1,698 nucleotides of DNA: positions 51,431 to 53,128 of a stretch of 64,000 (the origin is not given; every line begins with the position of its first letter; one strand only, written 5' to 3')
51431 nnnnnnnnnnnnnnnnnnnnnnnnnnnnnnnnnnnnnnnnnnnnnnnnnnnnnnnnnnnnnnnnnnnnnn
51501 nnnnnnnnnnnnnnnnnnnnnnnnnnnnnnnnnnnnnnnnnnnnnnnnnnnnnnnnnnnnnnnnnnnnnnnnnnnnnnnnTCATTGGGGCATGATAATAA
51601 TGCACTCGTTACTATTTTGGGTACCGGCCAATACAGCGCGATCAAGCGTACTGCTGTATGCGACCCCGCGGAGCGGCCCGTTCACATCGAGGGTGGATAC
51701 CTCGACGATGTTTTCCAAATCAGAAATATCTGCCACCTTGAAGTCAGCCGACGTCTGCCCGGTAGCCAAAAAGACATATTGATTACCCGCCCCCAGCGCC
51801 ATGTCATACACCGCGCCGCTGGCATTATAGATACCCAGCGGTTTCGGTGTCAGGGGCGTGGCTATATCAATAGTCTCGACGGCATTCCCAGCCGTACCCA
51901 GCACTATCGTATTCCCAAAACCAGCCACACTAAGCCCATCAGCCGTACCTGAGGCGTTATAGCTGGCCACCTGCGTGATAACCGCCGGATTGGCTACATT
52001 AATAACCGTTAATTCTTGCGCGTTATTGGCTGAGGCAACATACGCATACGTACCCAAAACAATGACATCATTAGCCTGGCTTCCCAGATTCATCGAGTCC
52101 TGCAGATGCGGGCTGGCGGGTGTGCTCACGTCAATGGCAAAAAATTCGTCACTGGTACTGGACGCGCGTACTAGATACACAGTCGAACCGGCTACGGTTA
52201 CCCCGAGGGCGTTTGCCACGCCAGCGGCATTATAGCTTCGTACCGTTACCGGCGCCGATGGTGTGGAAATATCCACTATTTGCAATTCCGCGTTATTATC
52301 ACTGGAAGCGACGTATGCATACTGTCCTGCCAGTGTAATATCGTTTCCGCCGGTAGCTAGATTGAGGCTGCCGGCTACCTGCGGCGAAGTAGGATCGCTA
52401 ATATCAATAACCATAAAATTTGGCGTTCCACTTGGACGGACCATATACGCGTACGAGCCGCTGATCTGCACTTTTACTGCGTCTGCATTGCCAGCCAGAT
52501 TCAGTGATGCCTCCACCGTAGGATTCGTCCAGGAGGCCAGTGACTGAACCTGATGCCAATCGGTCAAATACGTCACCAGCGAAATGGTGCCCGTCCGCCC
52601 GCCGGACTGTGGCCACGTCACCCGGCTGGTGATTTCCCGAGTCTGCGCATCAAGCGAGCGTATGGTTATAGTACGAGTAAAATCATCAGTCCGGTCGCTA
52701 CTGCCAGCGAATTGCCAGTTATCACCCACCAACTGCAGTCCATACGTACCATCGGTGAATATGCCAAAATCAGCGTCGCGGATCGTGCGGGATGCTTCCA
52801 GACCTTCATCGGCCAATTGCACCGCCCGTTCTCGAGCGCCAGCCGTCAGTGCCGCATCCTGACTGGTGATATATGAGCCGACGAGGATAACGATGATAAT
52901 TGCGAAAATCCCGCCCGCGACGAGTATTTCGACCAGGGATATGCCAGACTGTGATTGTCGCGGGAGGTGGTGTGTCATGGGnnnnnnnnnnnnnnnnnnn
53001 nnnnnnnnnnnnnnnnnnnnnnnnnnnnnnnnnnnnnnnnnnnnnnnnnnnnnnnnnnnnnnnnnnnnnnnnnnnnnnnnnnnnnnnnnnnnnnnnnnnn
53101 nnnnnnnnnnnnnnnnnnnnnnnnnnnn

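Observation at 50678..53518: Cluster of four type IV pilin-like genes including a PilV-like pilin fused to a six-bladed LVIVD-repeat propeller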

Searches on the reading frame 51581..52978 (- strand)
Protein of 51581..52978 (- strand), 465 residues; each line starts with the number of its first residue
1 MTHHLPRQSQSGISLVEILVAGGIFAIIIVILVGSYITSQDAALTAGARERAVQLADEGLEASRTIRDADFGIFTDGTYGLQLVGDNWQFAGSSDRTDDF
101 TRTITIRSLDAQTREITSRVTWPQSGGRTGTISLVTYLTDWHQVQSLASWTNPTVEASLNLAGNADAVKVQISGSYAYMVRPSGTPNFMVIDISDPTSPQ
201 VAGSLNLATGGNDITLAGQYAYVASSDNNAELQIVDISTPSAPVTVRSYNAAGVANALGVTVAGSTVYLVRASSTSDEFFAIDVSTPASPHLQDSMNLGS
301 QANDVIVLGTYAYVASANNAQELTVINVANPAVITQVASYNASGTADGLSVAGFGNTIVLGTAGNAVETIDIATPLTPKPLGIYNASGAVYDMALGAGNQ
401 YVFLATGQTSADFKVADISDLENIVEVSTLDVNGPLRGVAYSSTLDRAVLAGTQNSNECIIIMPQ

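Call 3: search_protein_families(library=pfam, proteins=[window:51581-52978:-], max_evalue=0.1)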
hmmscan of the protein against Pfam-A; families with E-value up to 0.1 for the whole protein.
window:51581-52978:- (465 aa): 4 families
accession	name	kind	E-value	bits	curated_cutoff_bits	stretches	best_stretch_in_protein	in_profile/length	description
PF08309.17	LVIVD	-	4.6e-25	87.1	20.2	3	212-250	5-41/42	LVIVD repeat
PF09826.15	Beta_propel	-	3.2e-06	26.7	22.4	0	170-207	311-348/495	Beta propeller domain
PF22279.1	DGF-1_N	-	0.0036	18.1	28.1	0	260-298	1-39/105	DGF-1 N-terminal domain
PF07963.17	N_methyl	-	0.036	14.1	21.2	1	8-32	2-26/27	Prokaryotic N-terminal methylation motif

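Call 4: search_protein_families(library=ncbifam, proteins=[window:51581-52978:-], max_evalue=0.1)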
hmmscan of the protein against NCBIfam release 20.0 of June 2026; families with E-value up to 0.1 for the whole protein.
window:51581-52978:- (465 aa): 6 families
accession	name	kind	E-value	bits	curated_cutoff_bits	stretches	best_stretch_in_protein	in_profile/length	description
TIGR04312.1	choice_anch_B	subfamily_domain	1.3e-12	47.7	100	2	176-294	46-170/364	choice-of-anchor B family protein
NF041013.1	T4P_ComGE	equivalog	2.4e-06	27.6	49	1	9-62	2-55/83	competence type IV pilus minor pilin ComGE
NF047828.1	T3SSXpsI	equivalog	0.008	16.2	150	1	10-123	1-112/132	type II secretion system protein XpsI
TIGR02276.1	beta_rpt_yvtn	repeat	0.012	15.6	27.85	0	309-337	3-30/42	beta-propeller repeat protein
TIGR01707.1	gspI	equivalog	0.018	15.5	44.35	1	12-100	1-87/101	type II secretion system minor pseudopilin GspI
NF007797.0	PRK10502.1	subfamily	0.029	14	192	0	218-290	102-175/183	WcaF family extracellular polysaccharide biosynthesis acetyltransferase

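Call 8: find_homologous_proteins(query=window:51581-52978:-)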
Query window:51581-52978:- (465 aa): 585 proteins with E <= 0.001 among 8000 candidates; the best 120 are listed.
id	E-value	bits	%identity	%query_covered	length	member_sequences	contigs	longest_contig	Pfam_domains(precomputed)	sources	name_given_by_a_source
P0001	5.2e-293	989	100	100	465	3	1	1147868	PF09826.16,PF08309.18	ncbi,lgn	ncbi:MAG: hypothetical protein ACOYUK_03480 [Patescibacteria group bacterium]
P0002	2.5e-153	529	40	98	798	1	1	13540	PF24807.2,PF09826.16,PF08309.18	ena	-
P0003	4.1e-152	525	41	98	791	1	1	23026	PF24805.2,PF08309.18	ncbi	-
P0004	1.8e-138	480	38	96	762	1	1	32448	PF09826.16,PF08309.18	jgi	-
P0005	2.4e-127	443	48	100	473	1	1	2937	PF22494.4,PF08309.18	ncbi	-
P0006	5.6e-123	429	48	98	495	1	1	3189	PF09826.16,PF08309.18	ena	-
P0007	2.7e-119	417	47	100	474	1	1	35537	PF22494.4,PF09826.16,PF08309.18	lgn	-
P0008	1.2e-118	415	48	98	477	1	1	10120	PF09826.16,PF08309.18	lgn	-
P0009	7.7e-118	412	46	100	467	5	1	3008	PF08309.18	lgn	-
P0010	3.5e-117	410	46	98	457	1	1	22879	PF09826.16,PF08309.18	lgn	-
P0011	8.1e-116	405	47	100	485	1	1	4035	PF09826.16,PF08309.18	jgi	jgi:prepilin-type N-terminal cleavage/methylation domain-containing protein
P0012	1.4e-115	405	47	98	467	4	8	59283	PF22494.4,PF08309.18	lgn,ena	-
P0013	2.2e-115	404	46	100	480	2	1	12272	PF09826.16,PF08309.18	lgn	-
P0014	2.6e-114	400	45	99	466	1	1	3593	PF09826.16,PF08309.18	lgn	-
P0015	4.0e-114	400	45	98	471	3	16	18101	PF22494.4,PF09826.16,PF08309.18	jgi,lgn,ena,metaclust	metaclust:\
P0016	8.5e-114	399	44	99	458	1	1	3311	PF09826.16,PF08309.18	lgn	-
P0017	9.1e-114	399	45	98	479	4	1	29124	PF22494.4,PF08309.18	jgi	-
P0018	9.8e-114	399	47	97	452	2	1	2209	PF08309.18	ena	-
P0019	2.2e-113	397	46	99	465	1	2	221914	PF08309.18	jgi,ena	jgi:hypothetical protein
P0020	1.8e-112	394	44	98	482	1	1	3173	PF08309.18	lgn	-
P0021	2.3e-112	394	45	100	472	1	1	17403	PF22494.4,PF09826.16,PF08309.18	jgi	jgi:hypothetical protein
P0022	3.0e-112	394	44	97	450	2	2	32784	PF08309.18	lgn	-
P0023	3.1e-112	394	44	97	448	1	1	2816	PF09826.16,PF08309.18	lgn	-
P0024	2.8e-111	390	44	97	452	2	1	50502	PF09826.16,PF08309.18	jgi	-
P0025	4.2e-111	390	43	100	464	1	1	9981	PF07963.18,PF09826.16,PF08309.18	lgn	-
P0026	4.6e-111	390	44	99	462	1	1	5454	PF22494.4,PF09826.16,PF08309.18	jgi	jgi:hypothetical protein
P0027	5.7e-111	389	45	97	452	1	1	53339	PF22494.4,PF09826.16,PF08309.18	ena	-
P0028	7.1e-111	389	45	98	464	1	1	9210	PF09826.16,PF08309.18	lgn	-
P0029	1.3e-110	388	45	98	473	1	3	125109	PF08309.18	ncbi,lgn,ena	-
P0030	3.3e-110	387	44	98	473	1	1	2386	PF22494.4,PF09826.16,PF08309.18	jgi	jgi:hypothetical protein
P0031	6.8e-110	386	45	100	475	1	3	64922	PF08309.18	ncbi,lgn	-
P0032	2.9e-108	381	44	99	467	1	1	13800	PF09826.16,PF08309.18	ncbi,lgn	-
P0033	1.3e-107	378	43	98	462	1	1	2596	PF22494.4,PF08309.18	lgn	-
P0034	2.8e-107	377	43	98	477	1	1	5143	PF09826.16,PF08309.18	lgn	-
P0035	5.2e-107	376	43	98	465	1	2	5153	PF08309.18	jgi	-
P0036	1.2e-106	375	43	99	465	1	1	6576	PF22494.4,PF07963.18,PF09826.16,PF08309.18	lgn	-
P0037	3.0e-106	374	42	99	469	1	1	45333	PF09826.16,PF08309.18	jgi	-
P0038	3.5e-106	374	43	98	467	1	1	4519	PF09826.16,PF08309.18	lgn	-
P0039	5.2e-106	373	43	98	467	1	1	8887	PF09826.16,PF08309.18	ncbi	-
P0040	3.4e-105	370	43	100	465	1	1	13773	PF07963.18,PF09826.16,PF08309.18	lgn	-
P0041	5.2e-105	370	42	100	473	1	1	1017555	PF08309.18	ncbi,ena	-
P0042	6.9e-105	369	42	98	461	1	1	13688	PF22494.4,PF25174.2,PF24796.2,PF08309.18,PF23414.2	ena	-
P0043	9.0e-105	369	45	99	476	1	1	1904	PF08309.18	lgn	-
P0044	1.3e-104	368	43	98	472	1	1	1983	PF09826.16,PF08309.18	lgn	-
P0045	1.9e-104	368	42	98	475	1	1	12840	PF09826.16,PF08309.18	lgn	-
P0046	2.2e-104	368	43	98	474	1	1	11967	PF08309.18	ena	-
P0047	2.2e-104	368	43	98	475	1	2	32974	PF09826.16,PF08309.18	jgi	jgi:prepilin-type N-terminal cleavage/methylation domain-containing protein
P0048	3.9e-104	367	41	98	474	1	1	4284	PF09826.16,PF08309.18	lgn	-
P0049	1.9e-103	365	43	100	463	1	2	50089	PF25174.2,PF08309.18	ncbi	-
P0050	5.1e-103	363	42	99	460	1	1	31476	PF09826.16,PF08309.18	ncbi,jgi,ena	ncbi:MAG: prepilin-type N-terminal cleavage/methylation domain-containing protein [Candidatus Gracil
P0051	9.7e-103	362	41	100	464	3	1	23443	PF08309.18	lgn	-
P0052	1.3e-102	362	41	100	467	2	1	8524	PF22494.4,PF08309.18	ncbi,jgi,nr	ncbi:MAG: hypothetical protein HQ530_03630 [Parcubacteria group bacterium]|nr:hypothetical protein [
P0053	3.3e-102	361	42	99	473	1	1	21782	PF22494.4,PF24807.2,PF09826.16,PF08309.18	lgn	-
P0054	6.1e-102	360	43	98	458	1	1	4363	PF22494.4,PF08309.18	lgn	-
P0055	7.4e-102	359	41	100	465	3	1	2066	PF07963.18,PF08309.18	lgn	-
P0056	4.9e-101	357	44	98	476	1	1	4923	PF09826.16,PF08309.18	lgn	-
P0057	1.3e-100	355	43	98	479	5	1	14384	PF08309.18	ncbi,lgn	-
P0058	1.8e-100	355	42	97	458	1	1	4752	PF22494.4,PF09826.16,PF08309.18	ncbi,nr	ncbi:MAG: hypothetical protein Q7K28_01370 [Candidatus Wildermuthbacteria bacterium]|nr:hypothetical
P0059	9.6e-100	352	42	98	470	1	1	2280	PF09826.16,PF08309.18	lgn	-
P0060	1.0e-98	349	41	95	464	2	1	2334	PF08309.18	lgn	-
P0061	1.9e-98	348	39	98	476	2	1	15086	PF09826.16,PF08309.18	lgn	-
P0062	5.9e-98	347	42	97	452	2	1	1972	PF08309.18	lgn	-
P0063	6.1e-98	347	41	98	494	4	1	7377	PF08309.18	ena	-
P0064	1.2e-97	346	40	98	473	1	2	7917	PF22494.4,PF08309.18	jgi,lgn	-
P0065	2.2e-97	345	40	100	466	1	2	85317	PF22494.4,PF09826.16,PF08309.18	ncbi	-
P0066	2.8e-97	344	40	99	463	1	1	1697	PF09826.16,PF08309.18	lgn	-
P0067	3.6e-97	344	42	99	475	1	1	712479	PF09826.16,PF08309.18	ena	-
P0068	4.4e-97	344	42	100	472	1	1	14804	PF09826.16,PF08309.18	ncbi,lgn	-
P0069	7.4e-97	343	40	98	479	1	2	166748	PF08309.18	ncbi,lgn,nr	ncbi:MAG: hypothetical protein M3Q34_02840 [bacterium]|nr:hypothetical protein [bacterium]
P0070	1.7e-96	342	40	97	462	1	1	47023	PF09826.16,PF08309.18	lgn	-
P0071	1.8e-96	342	42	98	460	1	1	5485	PF08309.18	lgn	-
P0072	2.7e-96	341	41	100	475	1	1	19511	PF09826.16,PF08309.18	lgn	-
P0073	2.9e-96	341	39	98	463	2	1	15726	PF22494.4,PF09826.16,PF08309.18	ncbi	ncbi:MAG: hypothetical protein WCG84_02335 [Candidatus Moraniibacteriota bacterium]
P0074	6.2e-95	337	40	99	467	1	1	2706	PF22494.4,PF09826.16,PF08309.18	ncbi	-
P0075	1.7e-94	335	39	99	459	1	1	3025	PF08309.18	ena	-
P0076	8.5e-94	333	40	85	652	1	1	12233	PF07963.18,PF08309.18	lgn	-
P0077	9.1e-94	333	39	97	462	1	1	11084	PF08309.18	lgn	-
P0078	1.1e-93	333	37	100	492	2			PF08309.18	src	-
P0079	1.3e-93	332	37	98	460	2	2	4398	PF08309.18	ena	-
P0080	1.5e-93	332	42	76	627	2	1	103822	PF09826.16,PF08309.18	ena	-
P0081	4.4e-93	331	38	98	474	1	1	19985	PF07963.18,PF09826.16,PF08309.18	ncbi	-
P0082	7.4e-93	330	41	76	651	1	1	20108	PF07963.18,PF09826.16,PF08309.18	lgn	-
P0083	9.2e-93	329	39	98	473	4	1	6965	PF08309.18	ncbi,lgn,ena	-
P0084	3.5e-92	328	40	98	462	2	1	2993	PF22494.4,PF09826.16,PF08309.18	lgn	-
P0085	5.9e-92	327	38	98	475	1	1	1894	PF22494.4,PF08309.18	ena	-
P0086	1.5e-91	325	43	98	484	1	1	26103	PF22494.4,PF07963.18,PF08309.18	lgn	-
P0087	3.1e-91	324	40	98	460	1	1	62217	PF07963.18,PF08309.18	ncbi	ncbi:MAG: prepilin-type N-terminal cleavage/methylation domain-containing protein [Candidatus Uhrbac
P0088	1.8e-90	322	40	99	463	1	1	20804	PF22494.4,PF09826.16,PF08309.18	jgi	jgi:hypothetical protein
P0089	1.3e-89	319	39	98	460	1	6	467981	PF09826.16,PF08309.18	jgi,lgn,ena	jgi:Tfp pilus assembly protein PilV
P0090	8.9e-89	316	40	99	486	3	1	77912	PF22494.4,PF09826.16,PF08309.18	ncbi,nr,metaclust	ncbi:MAG: hypothetical protein A3A30_00400 [Candidatus Terrybacteria bacterium RIFCSPLOWO2_01_FULL_4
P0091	3.1e-88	315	38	99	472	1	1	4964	PF08309.18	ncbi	-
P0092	5.3e-88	314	42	82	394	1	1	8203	PF08309.18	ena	-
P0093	6.6e-88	313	39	100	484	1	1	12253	PF22494.4,PF09826.16,PF08309.18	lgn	-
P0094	1.7e-87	312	38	98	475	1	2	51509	PF22494.4,PF08309.18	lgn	-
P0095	1.9e-87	312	40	98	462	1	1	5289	PF22494.4,PF08309.18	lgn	-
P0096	2.0e-87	312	39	98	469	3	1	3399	PF08309.18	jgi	-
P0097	3.3e-87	311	37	98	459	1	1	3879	PF09826.16,PF08309.18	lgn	-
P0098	1.6e-86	309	39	98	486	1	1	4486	PF07963.18,PF09826.16,PF08309.18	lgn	-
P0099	7.7e-86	307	40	98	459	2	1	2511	PF08309.18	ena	-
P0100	1.2e-85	306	37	98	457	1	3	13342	PF08309.18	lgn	-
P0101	1.3e-85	306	38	98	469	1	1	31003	PF09826.16,PF08309.18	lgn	-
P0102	1.8e-85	305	39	98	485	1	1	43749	PF09826.16,PF08309.18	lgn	-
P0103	2.1e-85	305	39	99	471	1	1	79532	PF09826.16,PF08309.18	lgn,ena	-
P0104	4.1e-85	304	39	97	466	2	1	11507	PF08309.18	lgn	-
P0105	5.0e-85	304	37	100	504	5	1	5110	PF09826.16,PF08309.18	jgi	-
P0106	8.8e-84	300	39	100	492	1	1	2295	PF22494.4,PF08309.18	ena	-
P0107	5.0e-83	297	36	100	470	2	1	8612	PF08309.18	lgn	-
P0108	1.3e-82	296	38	98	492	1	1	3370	PF22494.4,PF07963.18,PF09826.16,PF08309.18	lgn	-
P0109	3.6e-82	295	38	98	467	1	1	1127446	PF08309.18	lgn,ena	-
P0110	6.6e-82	294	39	97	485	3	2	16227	PF08309.18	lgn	-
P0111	8.8e-82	293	36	100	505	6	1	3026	PF22494.4,PF08309.18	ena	-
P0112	1.4e-81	293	38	98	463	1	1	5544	PF22494.4,PF07963.18,PF09826.16,PF08309.18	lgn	-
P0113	1.7e-81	292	40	98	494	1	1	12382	PF07963.18,PF08309.18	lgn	-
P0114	2.3e-81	292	37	100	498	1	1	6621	PF08309.18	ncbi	-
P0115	3.1e-81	291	38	98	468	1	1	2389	PF08309.18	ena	-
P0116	4.4e-81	291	39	98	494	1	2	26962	PF07963.18,PF09826.16,PF08309.18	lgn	-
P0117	1.4e-80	289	36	98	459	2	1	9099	PF08309.18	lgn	-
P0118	7.8e-80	287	37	99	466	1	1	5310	PF09826.16,PF08309.18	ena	-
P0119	8.4e-80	287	39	98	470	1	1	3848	PF08309.18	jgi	-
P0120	9.0e-80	287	41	98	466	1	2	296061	PF08309.18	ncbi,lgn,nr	ncbi:MAG TPA: hypothetical protein VLG92_05425 [Candidatus Saccharimonadia bacterium]|nr:hypothetica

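Call 18: find_encoding_contigs(protein=P0001, flank=10000, max_places=2)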
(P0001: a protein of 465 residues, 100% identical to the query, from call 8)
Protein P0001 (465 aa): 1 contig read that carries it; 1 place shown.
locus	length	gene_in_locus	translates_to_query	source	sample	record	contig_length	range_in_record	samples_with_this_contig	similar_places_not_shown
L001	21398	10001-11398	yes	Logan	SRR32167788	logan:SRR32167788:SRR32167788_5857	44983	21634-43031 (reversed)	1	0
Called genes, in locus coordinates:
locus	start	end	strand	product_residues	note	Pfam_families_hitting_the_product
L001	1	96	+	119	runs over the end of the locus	PF13473:Cupredoxin_1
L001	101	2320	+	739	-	PF00403:HMA, PF00122:E1-E2_ATPase, PF00702:Hydrolase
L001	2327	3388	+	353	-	PF13386:DsbD_2, PF13473:Cupredoxin_1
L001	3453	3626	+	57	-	PF00403:HMA (weak)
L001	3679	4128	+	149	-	PF00293:NUDIX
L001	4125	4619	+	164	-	PF00258:Flavodoxin_1, PF12641:Flavodoxin_3, PF12724:Flavodoxin_5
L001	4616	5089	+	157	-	PF08803:ydhR (weak)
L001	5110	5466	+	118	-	-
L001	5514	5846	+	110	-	-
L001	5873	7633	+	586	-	PF13185:GAF_2 (weak), PF00512:HisKA, PF02518:HATPase_c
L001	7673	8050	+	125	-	PF00072:Response_reg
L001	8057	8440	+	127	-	PF00072:Response_reg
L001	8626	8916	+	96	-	-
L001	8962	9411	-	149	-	PF13473:Cupredoxin_1 (weak)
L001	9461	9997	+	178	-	PF07963:N_methyl (weak)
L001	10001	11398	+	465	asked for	PF09826:Beta_propel (faint), PF08309:LVIVD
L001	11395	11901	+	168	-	PF07963:N_methyl (weak)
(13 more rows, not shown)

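Call 19: find_encoding_contigs(protein=P0041, flank=8000, max_places=2)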
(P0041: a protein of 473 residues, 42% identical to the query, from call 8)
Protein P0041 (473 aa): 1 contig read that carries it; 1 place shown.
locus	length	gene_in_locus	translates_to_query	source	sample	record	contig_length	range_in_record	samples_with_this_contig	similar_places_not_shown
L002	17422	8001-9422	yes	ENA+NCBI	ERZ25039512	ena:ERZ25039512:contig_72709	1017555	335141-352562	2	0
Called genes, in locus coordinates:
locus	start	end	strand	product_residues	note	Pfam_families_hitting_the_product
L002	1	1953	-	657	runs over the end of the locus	PF09992:NAGPA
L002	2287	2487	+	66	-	-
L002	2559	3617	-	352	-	PF13354:Beta-lactamase2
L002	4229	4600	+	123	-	PF00072:Response_reg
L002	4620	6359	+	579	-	PF05157:MshEN, PF00437:T2SSE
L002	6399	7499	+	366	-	PF00482:T2SSF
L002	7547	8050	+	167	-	PF07963:N_methyl (weak)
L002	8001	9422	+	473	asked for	PF08309:LVIVD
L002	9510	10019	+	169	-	-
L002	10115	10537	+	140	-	-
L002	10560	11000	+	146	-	PF07963:N_methyl (weak)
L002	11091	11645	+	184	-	PF07963:N_methyl (weak)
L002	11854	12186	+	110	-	PF00512:HisKA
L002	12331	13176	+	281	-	PF00512:HisKA, PF13581:HATPase_c_2 (faint), PF02518:HATPase_c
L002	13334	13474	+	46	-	-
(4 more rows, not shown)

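Call 20: find_encoding_contigs(protein=P0120, flank=8000, max_places=1)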
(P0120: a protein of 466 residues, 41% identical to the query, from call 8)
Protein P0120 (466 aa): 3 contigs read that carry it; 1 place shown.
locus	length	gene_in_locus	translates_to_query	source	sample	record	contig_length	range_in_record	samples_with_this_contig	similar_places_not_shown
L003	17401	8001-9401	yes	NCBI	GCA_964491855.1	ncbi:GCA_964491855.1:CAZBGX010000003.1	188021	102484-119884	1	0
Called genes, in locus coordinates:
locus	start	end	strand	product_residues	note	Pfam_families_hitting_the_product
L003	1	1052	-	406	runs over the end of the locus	PF13439:Glyco_transf_4, PF00534:Glycos_transf_1, PF13692:Glyco_trans_1_4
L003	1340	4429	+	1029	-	PF03924:CHASE, PF00989:PAS, PF08448:PAS_4, PF13426:PAS_9, PF00512:HisKA, PF02518:HATPase_c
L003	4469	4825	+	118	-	PF00072:Response_reg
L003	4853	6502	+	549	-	PF05157:MshEN (weak), PF00437:T2SSE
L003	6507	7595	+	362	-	PF00482:T2SSF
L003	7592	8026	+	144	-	PF07963:N_methyl (weak)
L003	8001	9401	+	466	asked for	PF08309:LVIVD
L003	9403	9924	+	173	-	PF07963:N_methyl (weak)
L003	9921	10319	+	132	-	PF14173:ComGG (faint)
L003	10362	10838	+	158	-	PF07963:N_methyl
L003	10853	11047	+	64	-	-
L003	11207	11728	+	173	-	PF04542:Sigma70_r2, PF08281:Sigma70_r4_2, PF04545:Sigma70_r4 (weak)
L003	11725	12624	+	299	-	-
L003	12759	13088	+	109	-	PF03551:PadR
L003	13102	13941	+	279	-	PF23894:LD_SV2 (faint), PF13599:Pentapeptide_4, PF13576:Pentapeptide_3 (faint), PF25296:Decapeptide, PF00805:Pentapeptide (weak), PF25296:Decapeptide, PF13599:Pentapeptide_4, PF00805:Pentapeptide (weak)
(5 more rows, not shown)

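Call 21: find_encoding_contigs(protein=P0109, flank=8000, max_places=1)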
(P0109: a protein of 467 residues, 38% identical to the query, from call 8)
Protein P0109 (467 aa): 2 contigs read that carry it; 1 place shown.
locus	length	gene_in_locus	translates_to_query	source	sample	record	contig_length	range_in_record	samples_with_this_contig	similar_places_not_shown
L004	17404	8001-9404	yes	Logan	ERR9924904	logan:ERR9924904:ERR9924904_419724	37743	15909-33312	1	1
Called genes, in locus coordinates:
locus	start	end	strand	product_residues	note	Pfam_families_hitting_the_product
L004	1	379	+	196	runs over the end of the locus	PF00293:NUDIX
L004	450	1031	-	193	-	-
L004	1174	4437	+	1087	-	PF03924:CHASE, PF00989:PAS, PF08447:PAS_3 (weak), PF08448:PAS_4, PF13426:PAS_9, PF00512:HisKA, PF02518:HATPase_c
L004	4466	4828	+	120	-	PF00072:Response_reg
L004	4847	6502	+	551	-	PF05157:MshEN, PF00437:T2SSE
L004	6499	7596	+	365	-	PF00482:T2SSF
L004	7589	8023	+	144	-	PF07963:N_methyl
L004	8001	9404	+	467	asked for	PF08309:LVIVD (faint)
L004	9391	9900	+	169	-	-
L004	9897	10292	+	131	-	-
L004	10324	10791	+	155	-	PF07963:N_methyl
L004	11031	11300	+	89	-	PF07866:DUF1653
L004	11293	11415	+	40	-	-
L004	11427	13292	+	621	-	PF00989:PAS, PF08448:PAS_4, PF12860:PAS_7, PF13426:PAS_9, PF00512:HisKA, PF02518:HATPase_c, PF13589:HATPase_c_3 (weak)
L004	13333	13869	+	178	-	-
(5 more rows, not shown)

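Call 22: find_encoding_contigs(protein=P0089, flank=8000, max_places=1)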
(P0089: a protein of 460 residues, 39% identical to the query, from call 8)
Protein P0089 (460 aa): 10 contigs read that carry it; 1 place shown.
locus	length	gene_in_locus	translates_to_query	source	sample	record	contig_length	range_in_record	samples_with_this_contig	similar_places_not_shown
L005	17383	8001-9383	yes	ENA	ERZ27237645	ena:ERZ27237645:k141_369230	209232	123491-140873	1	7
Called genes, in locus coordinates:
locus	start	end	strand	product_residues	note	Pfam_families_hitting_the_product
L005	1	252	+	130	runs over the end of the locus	PF00072:Response_reg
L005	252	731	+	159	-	PF00334:NDK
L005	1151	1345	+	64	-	-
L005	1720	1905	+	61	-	-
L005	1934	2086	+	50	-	-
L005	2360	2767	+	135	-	PF11964:SpoIIAA-like (weak)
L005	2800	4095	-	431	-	PF00291:PALP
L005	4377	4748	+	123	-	PF00072:Response_reg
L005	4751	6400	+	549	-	PF05157:MshEN, PF00437:T2SSE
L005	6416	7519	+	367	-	PF00482:T2SSF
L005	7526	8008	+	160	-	PF07963:N_methyl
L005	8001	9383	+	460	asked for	PF09826:Beta_propel (faint), PF08309:LVIVD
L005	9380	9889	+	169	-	PF07963:N_methyl (weak)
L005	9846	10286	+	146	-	-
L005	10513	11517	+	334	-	PF13379:NMT1_2, PF09084:NMT1, PF04069:OpuAC (weak), PF12974:Phosphonate-bd (weak)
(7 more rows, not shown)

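Call 23: find_encoding_contigs(protein=P0067, flank=8000, max_places=1)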
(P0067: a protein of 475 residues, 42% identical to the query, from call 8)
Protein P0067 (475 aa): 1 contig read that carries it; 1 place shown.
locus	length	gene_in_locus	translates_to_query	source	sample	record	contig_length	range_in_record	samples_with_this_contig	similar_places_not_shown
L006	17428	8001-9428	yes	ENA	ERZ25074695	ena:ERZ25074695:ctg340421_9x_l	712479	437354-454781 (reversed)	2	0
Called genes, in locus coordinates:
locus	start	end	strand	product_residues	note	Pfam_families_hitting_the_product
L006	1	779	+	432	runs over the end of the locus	PF08245:Mur_ligase_M, PF02875:Mur_ligase_C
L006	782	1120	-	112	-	PF01050:MannoseP_isomer, PF07883:Cupin_2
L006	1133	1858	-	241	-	PF09335:VTT_dom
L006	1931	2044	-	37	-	-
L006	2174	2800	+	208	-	-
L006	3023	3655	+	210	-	-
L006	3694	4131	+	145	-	PF07884:VKOR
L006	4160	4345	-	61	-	-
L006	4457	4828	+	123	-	PF00072:Response_reg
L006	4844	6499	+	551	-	PF05157:MshEN, PF00437:T2SSE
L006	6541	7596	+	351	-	PF00482:T2SSF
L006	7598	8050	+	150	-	-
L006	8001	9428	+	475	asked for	PF09826:Beta_propel (faint), PF08309:LVIVD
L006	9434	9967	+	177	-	-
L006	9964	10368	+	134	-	-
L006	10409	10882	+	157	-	PF07963:N_methyl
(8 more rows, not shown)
